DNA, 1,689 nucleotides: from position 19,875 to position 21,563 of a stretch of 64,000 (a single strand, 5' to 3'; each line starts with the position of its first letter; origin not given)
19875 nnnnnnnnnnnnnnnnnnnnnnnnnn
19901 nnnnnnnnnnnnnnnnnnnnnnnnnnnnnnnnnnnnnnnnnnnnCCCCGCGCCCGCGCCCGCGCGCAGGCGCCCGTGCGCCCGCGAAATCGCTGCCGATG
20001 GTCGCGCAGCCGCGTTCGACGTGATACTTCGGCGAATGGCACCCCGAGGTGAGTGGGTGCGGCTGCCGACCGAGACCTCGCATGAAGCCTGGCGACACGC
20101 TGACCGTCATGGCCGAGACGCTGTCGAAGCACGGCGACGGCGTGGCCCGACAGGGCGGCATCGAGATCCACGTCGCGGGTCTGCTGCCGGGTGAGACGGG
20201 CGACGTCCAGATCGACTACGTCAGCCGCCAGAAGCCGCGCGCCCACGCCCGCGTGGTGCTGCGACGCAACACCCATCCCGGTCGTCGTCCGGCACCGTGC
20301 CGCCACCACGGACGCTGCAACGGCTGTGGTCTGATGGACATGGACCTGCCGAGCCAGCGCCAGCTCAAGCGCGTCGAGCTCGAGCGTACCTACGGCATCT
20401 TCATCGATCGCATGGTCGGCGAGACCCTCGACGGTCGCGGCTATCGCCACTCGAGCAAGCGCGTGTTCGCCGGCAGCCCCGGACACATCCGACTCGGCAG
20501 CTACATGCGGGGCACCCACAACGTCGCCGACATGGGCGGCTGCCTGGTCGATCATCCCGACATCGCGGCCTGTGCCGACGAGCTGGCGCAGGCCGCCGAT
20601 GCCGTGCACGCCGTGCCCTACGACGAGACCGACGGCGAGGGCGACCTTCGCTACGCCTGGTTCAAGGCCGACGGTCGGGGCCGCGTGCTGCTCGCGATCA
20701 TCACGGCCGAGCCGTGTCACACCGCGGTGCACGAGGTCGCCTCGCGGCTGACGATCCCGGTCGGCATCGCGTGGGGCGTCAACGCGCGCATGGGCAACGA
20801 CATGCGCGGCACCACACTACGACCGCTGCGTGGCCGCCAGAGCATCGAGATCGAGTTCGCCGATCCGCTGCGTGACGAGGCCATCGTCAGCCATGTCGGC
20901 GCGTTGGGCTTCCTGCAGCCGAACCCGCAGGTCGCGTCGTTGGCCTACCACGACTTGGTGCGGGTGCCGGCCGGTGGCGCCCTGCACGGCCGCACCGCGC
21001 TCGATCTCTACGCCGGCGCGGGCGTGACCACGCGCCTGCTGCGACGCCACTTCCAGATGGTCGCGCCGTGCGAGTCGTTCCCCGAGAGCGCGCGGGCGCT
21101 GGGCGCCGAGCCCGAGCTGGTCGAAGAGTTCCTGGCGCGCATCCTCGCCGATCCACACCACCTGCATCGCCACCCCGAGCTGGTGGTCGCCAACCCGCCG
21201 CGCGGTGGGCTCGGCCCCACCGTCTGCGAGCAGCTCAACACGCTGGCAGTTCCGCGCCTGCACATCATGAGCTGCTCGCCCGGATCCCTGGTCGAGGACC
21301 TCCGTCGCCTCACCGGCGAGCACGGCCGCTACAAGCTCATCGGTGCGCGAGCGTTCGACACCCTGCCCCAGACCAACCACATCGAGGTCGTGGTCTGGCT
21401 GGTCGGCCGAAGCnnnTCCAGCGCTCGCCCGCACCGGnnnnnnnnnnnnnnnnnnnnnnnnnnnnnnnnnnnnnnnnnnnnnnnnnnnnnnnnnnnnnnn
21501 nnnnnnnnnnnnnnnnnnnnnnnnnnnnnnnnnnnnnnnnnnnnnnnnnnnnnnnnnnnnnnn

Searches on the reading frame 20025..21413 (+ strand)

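Call 86: search_protein_families(library=pfam, proteins=[window:20025-21413:+], max_evalue=0.0001)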
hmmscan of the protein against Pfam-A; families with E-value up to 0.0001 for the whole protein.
window:20025-21413:+ (463 aa): 1 family
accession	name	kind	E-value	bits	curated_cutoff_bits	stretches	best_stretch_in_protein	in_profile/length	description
PF05958.17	tRNA_U5-meth_tr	-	1.5e-06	27.9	23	1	386-459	286-354/357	tRNA (Uracil-5-)-methyltransferase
